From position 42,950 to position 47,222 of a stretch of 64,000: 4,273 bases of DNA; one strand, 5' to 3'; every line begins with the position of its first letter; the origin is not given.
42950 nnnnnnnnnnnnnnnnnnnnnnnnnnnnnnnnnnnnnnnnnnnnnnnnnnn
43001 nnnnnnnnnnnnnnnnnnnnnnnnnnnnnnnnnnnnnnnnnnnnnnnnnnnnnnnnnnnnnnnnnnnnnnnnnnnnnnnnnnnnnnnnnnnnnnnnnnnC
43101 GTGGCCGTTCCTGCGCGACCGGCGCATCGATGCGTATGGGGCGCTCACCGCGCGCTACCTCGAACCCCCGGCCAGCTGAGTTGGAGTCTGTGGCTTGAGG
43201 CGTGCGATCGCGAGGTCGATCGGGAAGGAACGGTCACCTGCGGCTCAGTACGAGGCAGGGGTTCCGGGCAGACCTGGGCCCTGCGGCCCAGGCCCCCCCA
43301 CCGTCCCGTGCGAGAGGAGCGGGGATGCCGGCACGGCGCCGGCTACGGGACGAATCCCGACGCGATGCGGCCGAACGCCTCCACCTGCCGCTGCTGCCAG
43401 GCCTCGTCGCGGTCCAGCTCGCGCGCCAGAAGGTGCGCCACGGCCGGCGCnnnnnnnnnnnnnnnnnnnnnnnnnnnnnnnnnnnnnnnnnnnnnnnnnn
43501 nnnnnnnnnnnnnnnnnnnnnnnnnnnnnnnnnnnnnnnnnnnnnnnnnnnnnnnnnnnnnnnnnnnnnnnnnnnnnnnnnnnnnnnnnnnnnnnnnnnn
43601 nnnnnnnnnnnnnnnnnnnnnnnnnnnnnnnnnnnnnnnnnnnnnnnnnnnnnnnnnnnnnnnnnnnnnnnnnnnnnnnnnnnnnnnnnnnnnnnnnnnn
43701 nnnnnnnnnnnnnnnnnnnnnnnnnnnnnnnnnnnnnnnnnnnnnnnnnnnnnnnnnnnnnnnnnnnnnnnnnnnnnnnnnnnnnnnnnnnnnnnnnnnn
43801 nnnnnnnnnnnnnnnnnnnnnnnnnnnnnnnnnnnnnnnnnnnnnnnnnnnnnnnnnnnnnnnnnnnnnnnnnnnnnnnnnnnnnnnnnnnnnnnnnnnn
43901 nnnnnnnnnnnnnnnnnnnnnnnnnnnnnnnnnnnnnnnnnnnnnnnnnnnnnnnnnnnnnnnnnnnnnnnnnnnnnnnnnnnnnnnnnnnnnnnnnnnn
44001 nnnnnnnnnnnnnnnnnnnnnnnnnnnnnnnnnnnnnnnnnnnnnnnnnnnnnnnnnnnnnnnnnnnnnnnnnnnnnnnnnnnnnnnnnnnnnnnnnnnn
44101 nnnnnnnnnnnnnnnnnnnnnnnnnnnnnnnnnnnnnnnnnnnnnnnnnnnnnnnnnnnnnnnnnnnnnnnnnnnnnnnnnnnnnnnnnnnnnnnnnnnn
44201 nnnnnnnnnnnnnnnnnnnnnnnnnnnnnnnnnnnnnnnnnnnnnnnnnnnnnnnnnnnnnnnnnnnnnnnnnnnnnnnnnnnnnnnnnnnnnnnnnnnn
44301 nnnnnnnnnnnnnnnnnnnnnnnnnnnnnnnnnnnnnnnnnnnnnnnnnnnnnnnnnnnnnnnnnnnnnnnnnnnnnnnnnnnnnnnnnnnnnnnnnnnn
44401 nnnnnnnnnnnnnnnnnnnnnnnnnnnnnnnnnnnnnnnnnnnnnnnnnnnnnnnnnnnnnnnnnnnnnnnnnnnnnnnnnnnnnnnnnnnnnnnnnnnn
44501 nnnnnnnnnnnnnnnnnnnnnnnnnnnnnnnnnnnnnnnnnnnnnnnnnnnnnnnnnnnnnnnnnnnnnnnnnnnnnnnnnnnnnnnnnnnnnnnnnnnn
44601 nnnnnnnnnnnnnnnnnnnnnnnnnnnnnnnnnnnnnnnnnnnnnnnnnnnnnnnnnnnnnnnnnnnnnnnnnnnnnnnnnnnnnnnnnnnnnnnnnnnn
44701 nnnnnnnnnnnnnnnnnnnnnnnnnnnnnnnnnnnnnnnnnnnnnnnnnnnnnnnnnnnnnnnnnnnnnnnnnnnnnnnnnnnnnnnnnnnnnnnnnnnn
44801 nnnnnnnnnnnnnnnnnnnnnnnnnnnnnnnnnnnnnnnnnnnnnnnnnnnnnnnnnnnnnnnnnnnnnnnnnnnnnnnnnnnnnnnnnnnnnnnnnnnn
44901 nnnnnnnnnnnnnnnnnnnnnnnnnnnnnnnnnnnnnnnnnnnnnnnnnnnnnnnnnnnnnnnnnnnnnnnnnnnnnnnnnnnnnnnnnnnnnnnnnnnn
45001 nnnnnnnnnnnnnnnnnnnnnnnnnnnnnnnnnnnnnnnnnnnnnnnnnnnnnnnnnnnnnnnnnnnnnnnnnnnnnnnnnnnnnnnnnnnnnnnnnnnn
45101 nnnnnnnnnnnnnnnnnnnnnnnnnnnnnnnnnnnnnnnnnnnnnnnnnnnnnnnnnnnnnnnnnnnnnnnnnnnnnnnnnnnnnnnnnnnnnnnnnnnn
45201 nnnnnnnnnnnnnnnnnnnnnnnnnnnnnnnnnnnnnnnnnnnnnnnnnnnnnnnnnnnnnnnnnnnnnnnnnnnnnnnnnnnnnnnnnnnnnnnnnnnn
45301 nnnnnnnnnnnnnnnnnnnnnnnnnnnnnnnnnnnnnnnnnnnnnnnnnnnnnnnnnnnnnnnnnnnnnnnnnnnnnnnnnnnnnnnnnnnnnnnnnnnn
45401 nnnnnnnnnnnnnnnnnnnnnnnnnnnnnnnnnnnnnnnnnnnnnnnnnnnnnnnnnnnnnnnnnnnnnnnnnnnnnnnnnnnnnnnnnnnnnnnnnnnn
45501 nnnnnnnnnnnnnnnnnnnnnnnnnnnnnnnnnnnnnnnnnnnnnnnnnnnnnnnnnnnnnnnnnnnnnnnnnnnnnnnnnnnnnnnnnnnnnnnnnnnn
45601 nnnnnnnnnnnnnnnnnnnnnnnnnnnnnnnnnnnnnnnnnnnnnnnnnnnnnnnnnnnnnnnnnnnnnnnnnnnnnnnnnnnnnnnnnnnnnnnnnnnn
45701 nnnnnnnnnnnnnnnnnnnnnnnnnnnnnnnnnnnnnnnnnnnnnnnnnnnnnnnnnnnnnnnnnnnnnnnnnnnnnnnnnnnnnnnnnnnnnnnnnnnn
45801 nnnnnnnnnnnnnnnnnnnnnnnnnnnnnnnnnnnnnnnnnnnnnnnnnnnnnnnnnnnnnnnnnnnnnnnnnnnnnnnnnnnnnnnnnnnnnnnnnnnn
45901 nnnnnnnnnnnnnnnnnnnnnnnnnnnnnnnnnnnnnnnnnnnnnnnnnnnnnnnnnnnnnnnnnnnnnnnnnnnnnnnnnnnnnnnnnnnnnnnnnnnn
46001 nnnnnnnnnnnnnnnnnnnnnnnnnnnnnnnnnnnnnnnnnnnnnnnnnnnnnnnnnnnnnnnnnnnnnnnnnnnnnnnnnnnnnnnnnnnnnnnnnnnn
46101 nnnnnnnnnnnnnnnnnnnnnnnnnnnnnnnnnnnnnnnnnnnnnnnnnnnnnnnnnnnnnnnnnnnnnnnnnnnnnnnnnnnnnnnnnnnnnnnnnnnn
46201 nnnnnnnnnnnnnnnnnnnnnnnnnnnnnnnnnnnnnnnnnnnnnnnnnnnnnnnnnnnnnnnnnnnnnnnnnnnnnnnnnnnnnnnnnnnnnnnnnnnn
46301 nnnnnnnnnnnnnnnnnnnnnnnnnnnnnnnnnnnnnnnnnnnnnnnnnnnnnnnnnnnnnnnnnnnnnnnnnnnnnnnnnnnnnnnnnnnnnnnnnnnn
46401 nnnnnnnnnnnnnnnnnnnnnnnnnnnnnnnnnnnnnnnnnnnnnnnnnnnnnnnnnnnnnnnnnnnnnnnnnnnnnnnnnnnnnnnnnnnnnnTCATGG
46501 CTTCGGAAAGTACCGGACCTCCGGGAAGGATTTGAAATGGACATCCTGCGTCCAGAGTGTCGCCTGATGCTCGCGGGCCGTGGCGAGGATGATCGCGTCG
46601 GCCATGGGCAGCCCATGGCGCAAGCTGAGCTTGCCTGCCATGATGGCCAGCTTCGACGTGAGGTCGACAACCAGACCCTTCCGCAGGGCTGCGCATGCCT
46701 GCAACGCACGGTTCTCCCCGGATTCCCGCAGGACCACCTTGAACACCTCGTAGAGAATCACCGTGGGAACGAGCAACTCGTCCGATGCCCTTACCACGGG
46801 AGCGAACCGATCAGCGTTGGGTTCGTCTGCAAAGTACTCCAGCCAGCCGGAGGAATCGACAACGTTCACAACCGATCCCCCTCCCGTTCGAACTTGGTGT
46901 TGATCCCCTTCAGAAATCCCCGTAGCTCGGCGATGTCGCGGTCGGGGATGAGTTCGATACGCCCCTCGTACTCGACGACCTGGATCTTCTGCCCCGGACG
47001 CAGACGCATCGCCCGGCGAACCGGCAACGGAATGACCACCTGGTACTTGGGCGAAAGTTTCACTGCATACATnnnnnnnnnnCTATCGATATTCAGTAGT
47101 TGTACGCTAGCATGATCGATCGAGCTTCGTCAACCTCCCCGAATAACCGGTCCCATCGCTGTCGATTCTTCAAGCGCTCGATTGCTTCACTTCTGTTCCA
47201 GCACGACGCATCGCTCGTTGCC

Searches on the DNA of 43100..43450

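Call 88: search_rna_families(source=window, start=43100, end=43450, threshold=evalue, max_evalue=5)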
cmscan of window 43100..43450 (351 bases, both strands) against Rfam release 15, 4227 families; matches with E-value up to 5: 2.
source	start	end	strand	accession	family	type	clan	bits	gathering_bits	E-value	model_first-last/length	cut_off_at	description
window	43244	43314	-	RF00946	mir-1225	Gene; miRNA;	-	17.4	91.5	4.8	1-90/90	no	mir-1225 microRNA precursor family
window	43285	43329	-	RF03013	nadA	Gene; sRNA;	-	13.8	37.5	2.6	1-62/62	no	nadA riboswitch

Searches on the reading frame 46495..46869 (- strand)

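Call 95: search_protein_families(library=pfam, proteins=[window:46495-46869:-], max_evalue=0.01)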
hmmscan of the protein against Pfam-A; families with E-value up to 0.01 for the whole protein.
window:46495-46869:- (124 aa): 1 family
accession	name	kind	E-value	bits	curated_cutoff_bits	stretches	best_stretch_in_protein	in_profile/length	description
PF01850.27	PIN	-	7.4e-19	69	23.6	1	3-115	2-117/120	PIN domain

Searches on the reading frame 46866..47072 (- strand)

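Call 95: search_protein_families(library=pfam, proteins=[window:46866-47072:-], max_evalue=0.01)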
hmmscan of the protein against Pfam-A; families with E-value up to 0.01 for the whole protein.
window:46866-47072:- (68 aa): 1 family
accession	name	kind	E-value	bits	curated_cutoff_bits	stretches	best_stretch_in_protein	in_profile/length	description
PF04014.23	MazE_antitoxin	-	9.4e-07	29.1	24.7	1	4-46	2-45/48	Antidote-toxin recognition MazE, bacterial antitoxin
